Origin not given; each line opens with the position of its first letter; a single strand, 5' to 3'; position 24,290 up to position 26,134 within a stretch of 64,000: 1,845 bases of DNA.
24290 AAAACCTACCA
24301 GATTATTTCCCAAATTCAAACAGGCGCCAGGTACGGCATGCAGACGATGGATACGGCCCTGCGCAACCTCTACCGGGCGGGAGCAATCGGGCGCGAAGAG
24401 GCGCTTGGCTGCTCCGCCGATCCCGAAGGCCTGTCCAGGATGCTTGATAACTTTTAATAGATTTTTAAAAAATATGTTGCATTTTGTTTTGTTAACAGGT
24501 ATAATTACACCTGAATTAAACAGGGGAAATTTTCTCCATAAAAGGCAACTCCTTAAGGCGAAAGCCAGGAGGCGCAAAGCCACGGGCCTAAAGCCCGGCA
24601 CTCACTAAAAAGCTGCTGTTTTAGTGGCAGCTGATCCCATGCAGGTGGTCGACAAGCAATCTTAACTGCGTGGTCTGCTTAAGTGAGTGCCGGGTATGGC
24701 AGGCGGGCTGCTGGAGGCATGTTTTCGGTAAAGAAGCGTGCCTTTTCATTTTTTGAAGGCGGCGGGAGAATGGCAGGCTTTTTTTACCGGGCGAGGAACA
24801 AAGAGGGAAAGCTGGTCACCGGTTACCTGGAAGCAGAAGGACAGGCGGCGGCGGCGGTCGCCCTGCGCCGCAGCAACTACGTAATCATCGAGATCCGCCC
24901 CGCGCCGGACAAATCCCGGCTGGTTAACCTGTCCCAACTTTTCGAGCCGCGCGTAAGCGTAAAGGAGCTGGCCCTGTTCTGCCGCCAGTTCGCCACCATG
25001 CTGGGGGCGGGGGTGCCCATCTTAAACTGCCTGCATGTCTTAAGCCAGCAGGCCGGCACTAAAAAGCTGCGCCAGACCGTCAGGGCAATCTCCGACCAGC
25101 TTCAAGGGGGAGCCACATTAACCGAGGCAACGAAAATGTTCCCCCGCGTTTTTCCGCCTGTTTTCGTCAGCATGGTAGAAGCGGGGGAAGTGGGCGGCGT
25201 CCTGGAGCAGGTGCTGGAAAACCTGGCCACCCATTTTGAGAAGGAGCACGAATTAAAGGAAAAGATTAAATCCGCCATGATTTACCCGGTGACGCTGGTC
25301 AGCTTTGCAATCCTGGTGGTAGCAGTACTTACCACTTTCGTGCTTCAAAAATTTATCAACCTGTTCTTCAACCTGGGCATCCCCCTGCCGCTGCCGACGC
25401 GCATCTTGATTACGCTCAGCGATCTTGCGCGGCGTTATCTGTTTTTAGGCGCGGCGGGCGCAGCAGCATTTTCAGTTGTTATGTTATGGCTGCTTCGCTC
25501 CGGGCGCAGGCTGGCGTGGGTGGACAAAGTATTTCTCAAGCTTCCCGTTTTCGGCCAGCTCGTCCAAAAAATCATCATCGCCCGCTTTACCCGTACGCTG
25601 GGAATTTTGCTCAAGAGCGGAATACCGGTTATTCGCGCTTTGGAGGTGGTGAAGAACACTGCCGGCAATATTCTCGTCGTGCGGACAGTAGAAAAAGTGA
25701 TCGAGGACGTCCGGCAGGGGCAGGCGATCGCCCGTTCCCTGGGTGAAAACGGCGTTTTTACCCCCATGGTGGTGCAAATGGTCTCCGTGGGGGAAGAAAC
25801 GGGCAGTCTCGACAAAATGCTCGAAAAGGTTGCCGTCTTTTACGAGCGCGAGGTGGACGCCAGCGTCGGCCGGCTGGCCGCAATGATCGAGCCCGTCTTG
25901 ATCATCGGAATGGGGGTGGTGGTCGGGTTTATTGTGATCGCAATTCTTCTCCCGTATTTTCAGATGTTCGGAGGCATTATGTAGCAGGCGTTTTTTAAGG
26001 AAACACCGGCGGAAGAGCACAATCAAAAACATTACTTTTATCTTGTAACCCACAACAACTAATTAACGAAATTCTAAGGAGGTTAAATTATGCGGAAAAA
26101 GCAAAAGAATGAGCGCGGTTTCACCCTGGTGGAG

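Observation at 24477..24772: Type IV pilus locus is split by a promoter + GEMM-I c-di-GMP riboswitch + terminator directly upstream of pilC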

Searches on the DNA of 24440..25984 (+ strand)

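Call 4: search_rna_families(source=window, start=24440, end=24800, threshold=evalue, max_evalue=10, show_alignments=3)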
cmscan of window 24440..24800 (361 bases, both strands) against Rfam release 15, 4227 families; matches with E-value up to 10: 7.
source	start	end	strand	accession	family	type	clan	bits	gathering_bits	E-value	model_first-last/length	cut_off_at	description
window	24535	24716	+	RF03167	c-di-GMP-I-GGC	Cis-reg; riboswitch;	CL00126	34.7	59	1.2e-06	1-80/80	no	c-di-GMP-I-GGC riboswitch aptamer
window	24673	24758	+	RF02366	Yfr19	Gene; sRNA;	-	22.6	70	0.4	1-82/82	no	Cyanobacterial functional RNA 19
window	24725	24792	+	RF03311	MIR169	Gene; miRNA;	-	18.7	80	0.33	1-111/111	no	MIR169 microRNA precursor family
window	24503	24568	-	RF02716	sno_ncR3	Gene; snRNA; snoRNA; CD-box;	-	17.6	88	0.31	1-75/75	no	Small nucleolar RNA ncR3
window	24724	24791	+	RF00939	mir-504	Gene; miRNA;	-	13.9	57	6.1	1-78/78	no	mir-504 microRNA precursor family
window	24652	24783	-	RF02424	Bp2_287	Gene; sRNA;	-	10.3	70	5.5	1-174/174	no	Burkholderia sRNA Bp2_Cand287_SIPHT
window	24583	24597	-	RF02423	Bp1_781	Gene; sRNA;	-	8.5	80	6.3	207-221/230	no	Burkholderia sRNA Bp1_Cand871_SIPHT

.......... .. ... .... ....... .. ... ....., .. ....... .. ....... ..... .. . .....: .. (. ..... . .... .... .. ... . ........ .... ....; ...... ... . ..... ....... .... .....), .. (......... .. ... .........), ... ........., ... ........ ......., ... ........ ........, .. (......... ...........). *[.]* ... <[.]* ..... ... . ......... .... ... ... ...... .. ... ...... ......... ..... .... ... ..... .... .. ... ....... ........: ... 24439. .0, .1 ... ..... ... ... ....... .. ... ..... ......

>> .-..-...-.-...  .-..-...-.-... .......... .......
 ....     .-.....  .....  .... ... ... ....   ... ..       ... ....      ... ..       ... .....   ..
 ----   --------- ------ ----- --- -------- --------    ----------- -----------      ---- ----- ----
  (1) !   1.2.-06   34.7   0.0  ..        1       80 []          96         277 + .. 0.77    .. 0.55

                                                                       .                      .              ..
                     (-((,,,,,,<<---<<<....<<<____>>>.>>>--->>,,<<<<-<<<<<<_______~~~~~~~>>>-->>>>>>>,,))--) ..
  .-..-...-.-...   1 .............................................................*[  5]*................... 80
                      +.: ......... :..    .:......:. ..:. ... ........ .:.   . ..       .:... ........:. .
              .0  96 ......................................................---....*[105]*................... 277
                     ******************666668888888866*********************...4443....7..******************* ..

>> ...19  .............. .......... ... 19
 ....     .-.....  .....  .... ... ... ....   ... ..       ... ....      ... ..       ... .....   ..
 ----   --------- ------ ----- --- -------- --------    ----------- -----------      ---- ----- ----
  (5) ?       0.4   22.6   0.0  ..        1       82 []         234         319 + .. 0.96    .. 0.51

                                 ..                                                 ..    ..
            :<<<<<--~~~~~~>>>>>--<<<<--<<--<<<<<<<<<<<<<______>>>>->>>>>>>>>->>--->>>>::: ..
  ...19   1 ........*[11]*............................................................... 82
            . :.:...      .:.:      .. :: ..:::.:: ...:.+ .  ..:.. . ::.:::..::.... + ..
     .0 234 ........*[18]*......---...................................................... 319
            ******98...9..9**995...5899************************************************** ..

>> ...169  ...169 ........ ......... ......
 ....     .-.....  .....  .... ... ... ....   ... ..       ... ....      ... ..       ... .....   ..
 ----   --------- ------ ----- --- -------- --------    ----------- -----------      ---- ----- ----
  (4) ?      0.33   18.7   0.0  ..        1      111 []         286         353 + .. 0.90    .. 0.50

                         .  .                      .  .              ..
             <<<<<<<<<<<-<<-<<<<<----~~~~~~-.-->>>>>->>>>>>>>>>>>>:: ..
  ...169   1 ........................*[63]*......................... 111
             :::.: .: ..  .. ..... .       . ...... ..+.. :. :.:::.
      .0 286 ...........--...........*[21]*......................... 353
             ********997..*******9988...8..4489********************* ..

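Call 12: search_rna_families(sources=[L001, L002, L003, L004, L005, L006, L007, L008, L009, L010, L016, L022, L079, L012, L013], threshold=gathering, show_alignments=6)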
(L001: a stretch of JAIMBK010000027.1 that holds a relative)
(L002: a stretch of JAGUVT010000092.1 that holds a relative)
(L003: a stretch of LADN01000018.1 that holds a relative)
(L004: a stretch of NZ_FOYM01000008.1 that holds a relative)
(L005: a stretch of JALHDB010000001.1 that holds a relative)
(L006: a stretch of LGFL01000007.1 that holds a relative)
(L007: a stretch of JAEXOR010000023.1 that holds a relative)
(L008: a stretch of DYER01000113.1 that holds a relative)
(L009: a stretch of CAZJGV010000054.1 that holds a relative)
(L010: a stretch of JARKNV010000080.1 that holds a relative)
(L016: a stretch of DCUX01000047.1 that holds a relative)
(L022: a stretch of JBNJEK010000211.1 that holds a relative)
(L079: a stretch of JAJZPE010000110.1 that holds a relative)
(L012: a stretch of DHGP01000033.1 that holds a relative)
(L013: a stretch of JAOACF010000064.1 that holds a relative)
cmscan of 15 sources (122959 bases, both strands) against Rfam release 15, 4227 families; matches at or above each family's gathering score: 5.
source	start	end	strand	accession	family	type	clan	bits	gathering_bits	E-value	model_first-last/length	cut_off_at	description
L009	5304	5392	+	RF01051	c-di-GMP-I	Cis-reg; riboswitch;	CL00126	84.5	35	6.3e-15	1-87/87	no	c-di-GMP-I riboswitch aptamer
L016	5360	5444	+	RF01051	c-di-GMP-I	Cis-reg; riboswitch;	CL00126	75.7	35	8.9e-13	1-87/87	no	c-di-GMP-I riboswitch aptamer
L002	3747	3833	+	RF03167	c-di-GMP-I-GGC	Cis-reg; riboswitch;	CL00126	64.3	59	1.3e-12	1-80/80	no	c-di-GMP-I-GGC riboswitch aptamer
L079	5346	5443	+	RF03167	c-di-GMP-I-GGC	Cis-reg; riboswitch;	CL00126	64.1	59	1.6e-12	1-80/80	no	c-di-GMP-I-GGC riboswitch aptamer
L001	3765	3944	+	RF01051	c-di-GMP-I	Cis-reg; riboswitch;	CL00126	42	35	0.00015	1-87/87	no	c-di-GMP-I riboswitch aptamer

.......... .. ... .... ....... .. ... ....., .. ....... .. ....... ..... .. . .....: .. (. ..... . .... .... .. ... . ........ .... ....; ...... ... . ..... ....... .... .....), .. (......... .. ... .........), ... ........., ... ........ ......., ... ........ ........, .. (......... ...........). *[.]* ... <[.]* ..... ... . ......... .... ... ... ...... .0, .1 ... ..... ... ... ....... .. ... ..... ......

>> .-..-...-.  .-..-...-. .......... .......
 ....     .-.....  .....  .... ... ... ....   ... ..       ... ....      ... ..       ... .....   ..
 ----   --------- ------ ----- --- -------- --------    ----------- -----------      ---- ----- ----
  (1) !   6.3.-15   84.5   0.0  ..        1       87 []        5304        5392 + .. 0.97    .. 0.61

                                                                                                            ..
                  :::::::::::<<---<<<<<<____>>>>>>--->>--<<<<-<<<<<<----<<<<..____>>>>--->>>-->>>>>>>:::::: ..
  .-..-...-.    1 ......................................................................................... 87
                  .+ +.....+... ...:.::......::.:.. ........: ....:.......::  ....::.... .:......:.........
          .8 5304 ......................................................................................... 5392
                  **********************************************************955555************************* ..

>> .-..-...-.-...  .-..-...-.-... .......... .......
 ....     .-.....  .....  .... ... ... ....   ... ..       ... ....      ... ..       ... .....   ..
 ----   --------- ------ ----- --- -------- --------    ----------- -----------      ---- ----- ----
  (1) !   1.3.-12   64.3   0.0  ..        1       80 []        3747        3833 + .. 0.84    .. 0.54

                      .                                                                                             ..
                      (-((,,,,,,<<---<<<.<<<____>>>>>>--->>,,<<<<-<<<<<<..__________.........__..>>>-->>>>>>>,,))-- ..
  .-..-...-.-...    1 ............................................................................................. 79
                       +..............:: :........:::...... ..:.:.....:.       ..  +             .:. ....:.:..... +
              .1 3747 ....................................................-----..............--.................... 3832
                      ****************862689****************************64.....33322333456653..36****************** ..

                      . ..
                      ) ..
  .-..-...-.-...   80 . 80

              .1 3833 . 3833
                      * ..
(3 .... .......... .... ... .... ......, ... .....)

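Call 25: search_rna_families(sources=[L081, L082, L083, L084, L085], threshold=gathering, show_alignments=6)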
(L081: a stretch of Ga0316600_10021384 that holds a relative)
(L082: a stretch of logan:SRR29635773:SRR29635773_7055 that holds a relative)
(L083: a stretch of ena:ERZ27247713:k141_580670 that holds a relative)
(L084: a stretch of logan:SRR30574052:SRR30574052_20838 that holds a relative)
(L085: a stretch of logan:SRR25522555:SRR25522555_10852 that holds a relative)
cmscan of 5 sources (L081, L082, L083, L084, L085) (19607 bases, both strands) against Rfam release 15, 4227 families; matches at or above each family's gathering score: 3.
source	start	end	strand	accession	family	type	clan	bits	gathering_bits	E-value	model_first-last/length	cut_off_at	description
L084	2846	2944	+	RF01051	c-di-GMP-I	Cis-reg; riboswitch;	CL00126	44.8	35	4.8e-06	1-87/87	no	c-di-GMP-I riboswitch aptamer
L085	4845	4944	+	RF01051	c-di-GMP-I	Cis-reg; riboswitch;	CL00126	42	35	2.3e-05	1-87/87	no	c-di-GMP-I riboswitch aptamer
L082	474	656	+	RF01051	c-di-GMP-I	Cis-reg; riboswitch;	CL00126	37.5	35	0.0003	1-87/87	no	c-di-GMP-I riboswitch aptamer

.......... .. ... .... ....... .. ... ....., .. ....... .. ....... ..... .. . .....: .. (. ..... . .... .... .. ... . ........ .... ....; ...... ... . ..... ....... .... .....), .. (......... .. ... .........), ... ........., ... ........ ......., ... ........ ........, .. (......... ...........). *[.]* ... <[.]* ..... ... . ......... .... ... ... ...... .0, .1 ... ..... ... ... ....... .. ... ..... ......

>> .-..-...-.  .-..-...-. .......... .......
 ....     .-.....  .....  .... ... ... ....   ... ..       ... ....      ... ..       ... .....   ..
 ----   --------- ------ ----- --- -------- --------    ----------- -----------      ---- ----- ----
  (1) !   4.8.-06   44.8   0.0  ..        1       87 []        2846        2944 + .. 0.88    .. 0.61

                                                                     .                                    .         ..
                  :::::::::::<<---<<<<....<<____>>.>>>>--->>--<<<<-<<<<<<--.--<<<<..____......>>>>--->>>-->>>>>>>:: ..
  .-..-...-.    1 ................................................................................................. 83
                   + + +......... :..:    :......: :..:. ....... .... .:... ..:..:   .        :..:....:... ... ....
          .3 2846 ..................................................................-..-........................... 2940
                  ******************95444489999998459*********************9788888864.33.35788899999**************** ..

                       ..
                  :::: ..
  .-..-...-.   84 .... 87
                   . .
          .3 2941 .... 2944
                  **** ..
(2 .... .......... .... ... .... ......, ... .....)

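Call 39: search_dna_similar(query=window:24594-24695:+, collection=plasmids, mode=distant, max_evalue=1, max_rows=10)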
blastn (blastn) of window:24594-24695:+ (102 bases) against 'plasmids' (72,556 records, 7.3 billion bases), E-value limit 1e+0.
Records with a match: 1; places in all: 1; records where one place covers at least 80% of the query: 0.
Best place of each record, by identity: 80-90% 1.
By first word of the organism name: Tritonibacter 1.
By predicted mobility (MOB-suite, as given by PLSDB): non-mobilizable 1.
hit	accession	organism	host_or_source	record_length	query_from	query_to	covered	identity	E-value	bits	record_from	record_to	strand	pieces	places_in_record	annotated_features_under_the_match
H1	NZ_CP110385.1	Tritonibacter mobilis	-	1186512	37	65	28%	89.7%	8e-1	40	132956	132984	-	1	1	record has no annotation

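Call 57: search_rna_families(sources=[L083, L086, L087, L023], threshold=evalue, max_evalue=0.01)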
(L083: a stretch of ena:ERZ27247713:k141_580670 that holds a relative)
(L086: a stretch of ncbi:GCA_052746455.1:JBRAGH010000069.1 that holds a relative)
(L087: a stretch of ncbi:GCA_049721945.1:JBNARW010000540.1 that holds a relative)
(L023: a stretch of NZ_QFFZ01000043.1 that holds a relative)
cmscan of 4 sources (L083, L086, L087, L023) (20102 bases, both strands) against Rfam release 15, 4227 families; matches with E-value up to 0.01: 4.
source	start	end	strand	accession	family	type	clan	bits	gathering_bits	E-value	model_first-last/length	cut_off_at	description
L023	5255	5343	+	RF01051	c-di-GMP-I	Cis-reg; riboswitch;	CL00126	72.7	35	7.6e-13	1-87/87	no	c-di-GMP-I riboswitch aptamer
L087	1511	1611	+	RF03167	c-di-GMP-I-GGC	Cis-reg; riboswitch;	CL00126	41.1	59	1e-06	1-80/80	no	c-di-GMP-I-GGC riboswitch aptamer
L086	5174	5351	+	RF03167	c-di-GMP-I-GGC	Cis-reg; riboswitch;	CL00126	33.9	59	0.00012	1-80/80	no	c-di-GMP-I-GGC riboswitch aptamer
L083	1456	1637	+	RF03167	c-di-GMP-I-GGC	Cis-reg; riboswitch;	CL00126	32.3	59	0.00034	1-80/80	no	c-di-GMP-I-GGC riboswitch aptamer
